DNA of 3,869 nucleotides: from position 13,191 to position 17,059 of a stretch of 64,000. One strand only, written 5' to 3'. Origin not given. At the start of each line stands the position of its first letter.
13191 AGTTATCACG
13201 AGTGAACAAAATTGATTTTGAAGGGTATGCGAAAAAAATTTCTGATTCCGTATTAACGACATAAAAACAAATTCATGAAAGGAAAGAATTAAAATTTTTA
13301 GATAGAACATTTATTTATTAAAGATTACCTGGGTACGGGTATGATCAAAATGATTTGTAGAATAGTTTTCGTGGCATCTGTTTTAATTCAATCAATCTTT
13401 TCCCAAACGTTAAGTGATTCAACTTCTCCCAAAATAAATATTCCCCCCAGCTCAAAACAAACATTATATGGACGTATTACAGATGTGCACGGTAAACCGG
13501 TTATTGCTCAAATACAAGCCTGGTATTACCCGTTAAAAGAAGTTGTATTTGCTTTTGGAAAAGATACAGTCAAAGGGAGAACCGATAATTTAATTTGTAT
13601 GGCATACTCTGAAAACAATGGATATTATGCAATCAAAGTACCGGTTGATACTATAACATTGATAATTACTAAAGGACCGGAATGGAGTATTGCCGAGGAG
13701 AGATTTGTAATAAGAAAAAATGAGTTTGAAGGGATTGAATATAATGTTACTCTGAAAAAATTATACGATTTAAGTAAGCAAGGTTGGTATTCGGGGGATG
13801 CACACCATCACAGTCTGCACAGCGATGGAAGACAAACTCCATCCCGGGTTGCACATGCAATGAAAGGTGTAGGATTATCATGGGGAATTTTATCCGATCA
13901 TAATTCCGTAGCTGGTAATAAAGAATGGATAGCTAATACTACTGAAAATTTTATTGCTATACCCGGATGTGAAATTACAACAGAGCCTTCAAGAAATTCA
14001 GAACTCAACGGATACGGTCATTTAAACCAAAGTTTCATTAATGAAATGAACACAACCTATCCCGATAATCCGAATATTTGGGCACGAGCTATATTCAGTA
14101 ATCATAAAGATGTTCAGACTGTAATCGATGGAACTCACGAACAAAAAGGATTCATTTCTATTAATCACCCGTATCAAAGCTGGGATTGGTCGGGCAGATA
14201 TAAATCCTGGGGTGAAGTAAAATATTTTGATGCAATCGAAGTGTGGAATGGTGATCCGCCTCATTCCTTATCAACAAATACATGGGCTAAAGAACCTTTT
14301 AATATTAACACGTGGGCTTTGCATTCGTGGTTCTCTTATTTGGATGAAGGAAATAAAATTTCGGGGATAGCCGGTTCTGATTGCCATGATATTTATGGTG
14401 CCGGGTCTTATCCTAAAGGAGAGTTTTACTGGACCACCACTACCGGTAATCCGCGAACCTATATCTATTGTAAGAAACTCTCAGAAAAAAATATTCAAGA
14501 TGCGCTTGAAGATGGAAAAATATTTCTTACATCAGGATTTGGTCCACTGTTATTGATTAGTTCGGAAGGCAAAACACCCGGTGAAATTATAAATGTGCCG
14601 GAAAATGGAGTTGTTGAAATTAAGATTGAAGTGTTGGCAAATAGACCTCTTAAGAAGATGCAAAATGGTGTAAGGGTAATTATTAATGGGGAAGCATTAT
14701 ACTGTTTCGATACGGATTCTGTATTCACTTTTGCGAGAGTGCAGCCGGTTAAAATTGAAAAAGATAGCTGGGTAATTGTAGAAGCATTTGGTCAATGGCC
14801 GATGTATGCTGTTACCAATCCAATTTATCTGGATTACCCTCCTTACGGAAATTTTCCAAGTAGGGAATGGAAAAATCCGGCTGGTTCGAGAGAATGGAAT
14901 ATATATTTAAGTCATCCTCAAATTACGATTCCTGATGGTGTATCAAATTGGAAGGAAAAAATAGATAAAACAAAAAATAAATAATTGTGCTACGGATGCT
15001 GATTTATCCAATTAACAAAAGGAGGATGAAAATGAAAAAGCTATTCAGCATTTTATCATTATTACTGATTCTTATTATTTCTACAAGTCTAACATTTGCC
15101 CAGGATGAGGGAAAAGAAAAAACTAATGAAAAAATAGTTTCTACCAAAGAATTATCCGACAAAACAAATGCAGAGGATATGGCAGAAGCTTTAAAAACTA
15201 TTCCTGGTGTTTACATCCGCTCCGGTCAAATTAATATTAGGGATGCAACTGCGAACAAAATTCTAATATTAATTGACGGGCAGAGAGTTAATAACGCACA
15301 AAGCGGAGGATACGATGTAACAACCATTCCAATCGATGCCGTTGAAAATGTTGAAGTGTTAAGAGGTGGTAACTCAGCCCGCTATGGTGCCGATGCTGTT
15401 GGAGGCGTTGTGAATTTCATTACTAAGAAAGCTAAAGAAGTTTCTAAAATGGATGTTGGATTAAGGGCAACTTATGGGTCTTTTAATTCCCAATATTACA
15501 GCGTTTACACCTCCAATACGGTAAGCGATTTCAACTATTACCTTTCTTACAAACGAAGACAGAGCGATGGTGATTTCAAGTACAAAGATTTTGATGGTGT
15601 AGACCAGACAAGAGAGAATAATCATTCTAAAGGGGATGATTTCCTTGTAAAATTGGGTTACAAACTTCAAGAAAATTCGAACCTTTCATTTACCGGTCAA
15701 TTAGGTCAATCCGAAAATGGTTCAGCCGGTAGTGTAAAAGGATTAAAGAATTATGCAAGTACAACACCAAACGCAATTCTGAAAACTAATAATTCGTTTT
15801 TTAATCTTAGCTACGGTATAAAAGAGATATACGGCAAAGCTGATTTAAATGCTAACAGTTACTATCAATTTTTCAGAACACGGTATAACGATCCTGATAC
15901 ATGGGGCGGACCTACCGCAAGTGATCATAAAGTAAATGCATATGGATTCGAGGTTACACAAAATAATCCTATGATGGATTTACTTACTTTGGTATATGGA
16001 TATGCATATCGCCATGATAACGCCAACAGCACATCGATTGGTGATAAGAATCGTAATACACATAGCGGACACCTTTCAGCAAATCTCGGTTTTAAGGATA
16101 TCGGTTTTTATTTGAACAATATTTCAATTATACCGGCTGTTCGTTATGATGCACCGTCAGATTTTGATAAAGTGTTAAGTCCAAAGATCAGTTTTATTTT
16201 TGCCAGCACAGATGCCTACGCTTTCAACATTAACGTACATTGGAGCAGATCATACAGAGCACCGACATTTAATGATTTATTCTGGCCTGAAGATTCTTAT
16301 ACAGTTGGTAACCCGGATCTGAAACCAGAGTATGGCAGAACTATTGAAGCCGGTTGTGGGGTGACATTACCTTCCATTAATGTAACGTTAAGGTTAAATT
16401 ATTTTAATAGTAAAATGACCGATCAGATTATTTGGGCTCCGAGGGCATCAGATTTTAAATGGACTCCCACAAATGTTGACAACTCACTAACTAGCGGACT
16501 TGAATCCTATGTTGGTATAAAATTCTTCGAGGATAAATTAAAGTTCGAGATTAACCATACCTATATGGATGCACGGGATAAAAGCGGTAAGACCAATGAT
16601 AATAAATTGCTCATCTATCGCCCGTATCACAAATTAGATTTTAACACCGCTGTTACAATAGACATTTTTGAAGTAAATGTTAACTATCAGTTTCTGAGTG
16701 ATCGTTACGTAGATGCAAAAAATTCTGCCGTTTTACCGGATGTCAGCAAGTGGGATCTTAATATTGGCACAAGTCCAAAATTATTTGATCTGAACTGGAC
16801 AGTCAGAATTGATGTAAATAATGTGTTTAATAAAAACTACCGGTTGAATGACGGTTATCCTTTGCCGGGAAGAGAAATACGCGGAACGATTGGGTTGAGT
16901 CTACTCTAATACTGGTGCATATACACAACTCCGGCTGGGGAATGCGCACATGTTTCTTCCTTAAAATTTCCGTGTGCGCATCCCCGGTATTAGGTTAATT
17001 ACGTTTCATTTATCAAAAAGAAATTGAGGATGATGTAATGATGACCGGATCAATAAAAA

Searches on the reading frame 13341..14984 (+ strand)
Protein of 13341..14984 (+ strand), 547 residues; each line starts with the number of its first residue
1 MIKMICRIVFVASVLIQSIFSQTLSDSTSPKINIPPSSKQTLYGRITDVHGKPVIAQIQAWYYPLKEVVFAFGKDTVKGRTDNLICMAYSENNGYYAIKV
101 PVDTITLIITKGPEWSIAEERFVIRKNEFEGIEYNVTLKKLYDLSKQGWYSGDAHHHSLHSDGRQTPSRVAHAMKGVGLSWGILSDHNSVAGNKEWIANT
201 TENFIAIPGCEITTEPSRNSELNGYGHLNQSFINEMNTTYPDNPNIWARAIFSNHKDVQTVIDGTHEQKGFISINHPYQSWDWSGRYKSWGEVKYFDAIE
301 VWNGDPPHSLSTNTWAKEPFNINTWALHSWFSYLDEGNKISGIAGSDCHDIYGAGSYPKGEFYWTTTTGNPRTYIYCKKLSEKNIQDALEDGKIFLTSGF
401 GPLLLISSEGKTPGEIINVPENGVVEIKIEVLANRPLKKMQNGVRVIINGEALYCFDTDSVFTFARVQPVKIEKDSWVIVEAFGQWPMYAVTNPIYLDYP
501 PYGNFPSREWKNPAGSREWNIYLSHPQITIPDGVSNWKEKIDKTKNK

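Call 4: search_protein_families(library=pfam, proteins=[window:13341-14984:+], max_evalue=0.01)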
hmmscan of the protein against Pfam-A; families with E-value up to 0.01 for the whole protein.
window:13341-14984:+ (547 aa): 0 families

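Call 5: search_protein_families(library=ncbifam, proteins=[window:13341-14984:+], max_evalue=0.01)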
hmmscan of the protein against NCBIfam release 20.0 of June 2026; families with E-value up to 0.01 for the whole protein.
window:13341-14984:+ (547 aa): 3 families
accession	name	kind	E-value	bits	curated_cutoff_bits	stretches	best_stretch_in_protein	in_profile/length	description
NF038032.1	CehA_McbA_metalo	domain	2.9e-55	187.9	80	1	148-498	1-315/315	CehA/McbA family metallohydrolase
NF041577.1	nside_bi_sphtase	equivalog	0.00032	19.9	400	1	153-214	5-67/276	3',5'-nucleoside bisphosphate phosphatase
NF047791.1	RNaseRnm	equivalog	0.0036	16.6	375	1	153-215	4-69/275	RNase RNM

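Call 89: search_solved_structures(query=window:13341-14984:+, max_evalue=0.01)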
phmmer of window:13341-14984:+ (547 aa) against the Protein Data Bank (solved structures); distinct sequences matched with E-value up to 0.01: 0.

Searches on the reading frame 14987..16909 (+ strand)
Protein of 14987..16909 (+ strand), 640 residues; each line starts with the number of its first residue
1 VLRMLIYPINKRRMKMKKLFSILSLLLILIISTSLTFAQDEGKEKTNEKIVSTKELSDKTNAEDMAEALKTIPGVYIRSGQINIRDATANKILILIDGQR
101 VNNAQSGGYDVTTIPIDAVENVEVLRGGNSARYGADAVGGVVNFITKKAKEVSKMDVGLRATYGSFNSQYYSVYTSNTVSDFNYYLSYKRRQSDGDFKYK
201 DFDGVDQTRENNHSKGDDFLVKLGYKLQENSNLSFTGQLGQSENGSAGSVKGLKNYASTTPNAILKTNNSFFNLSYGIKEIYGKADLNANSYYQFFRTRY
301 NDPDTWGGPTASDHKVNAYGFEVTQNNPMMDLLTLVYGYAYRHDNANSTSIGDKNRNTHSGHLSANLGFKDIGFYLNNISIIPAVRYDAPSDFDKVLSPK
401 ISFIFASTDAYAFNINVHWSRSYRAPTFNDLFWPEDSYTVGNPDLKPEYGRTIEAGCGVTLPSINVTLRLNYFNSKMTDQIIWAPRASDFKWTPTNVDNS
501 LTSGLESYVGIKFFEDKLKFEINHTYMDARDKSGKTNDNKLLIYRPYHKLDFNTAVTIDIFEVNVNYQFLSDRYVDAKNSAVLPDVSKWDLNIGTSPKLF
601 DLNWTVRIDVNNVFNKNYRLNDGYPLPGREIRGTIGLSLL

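Call 4: search_protein_families(library=pfam, proteins=[window:14987-16909:+], max_evalue=0.01)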
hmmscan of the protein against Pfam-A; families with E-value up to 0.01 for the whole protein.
window:14987-16909:+ (640 aa): 3 families
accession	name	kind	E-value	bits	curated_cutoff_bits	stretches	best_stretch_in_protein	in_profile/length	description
PF00593.30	TonB_dep_Rec_b-barrel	-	1e-28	101.8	27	1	174-613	10-436/436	TonB dependent receptor-like, beta-barrel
PF07715.20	Plug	-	6.8e-22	78.4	23.9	1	50-141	11-107/107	TonB-dependent Receptor Plug Domain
PF14905.12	OMP_b-brl_3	-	5.6e-12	45.9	27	1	398-619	160-379/408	Outer membrane protein beta-barrel family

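Call 5: search_protein_families(library=ncbifam, proteins=[window:14987-16909:+], max_evalue=0.01)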
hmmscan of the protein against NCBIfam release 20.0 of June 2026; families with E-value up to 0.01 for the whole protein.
window:14987-16909:+ (640 aa): 28 families (the best 25 are shown)
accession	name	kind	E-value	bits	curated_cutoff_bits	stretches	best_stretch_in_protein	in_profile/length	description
TIGR01779.1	TonB-B12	equivalog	3.4e-43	148.1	599.7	1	36-632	37-607/614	TonB-dependent vitamin B12 receptor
NF007926.1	PRK10641.1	equivalog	2e-42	145.5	836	1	51-631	50-609/617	TonB-dependent vitamin B12 receptor BtuB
TIGR01785.1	TonB-hemin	subfamily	1.8e-37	129.1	316.85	1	50-635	24-673/677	TonB-dependent heme/hemoglobin receptor family protein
TIGR01783.1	TonB-siderophor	subfamily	4e-31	108.3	223.5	2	49-202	7-164/649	TonB-dependent siderophore receptor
TIGR01786.1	TonB-hemlactrns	subfamily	1.5e-30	106.2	323.75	1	43-626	20-694/719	TonB-dependent hemoglobin/transferrin/lactoferrin family receptor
NF010010.0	PRK13483.1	equivalog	1e-29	103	927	1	30-554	36-572/660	ligand-gated channel protein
NF049947.1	TonB_dep_PCPU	exception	5.1e-27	94.3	800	2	41-198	46-218/685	TonB-dependent receptor, PCPU motif-type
NF049944.1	TonB_dep_PUIUD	equivalog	6.8e-24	84.2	850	2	79-204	100-230/686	TonB-dependent receptor, PUIUD motif-type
NF010038.0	PRK13513.1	equivalog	2.1e-23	82.8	942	1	33-577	41-598/659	ligand-gated channel protein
NF007478.2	PRK10064.1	equivalog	2.7e-23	82.1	745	2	51-456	53-458/663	catecholate siderophore receptor CirA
NF010011.0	PRK13484.1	equivalog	5.4e-21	74.5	1197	1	33-152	36-164/682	IreA family TonB-dependent siderophore receptor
NF010051.0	PRK13528.1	subfamily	1.1e-20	73.4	583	2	38-154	43-179/727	FepA family TonB-dependent siderophore receptor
NF010012.0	PRK13486.1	equivalog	1.2e-20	73.5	924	2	48-159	46-172/696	TonB-dependent receptor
NF049946.1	TonB_dep_CU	exception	5.4e-20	71.3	700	2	90-226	111-251/683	TonB-dependent receptor, CU motif-type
NF050067.1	TonBEntbctnRecCfrA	equivalog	1.3e-19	70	1200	2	30-236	30-258/698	TonB-dependent ferric enterobactin receptor CfrA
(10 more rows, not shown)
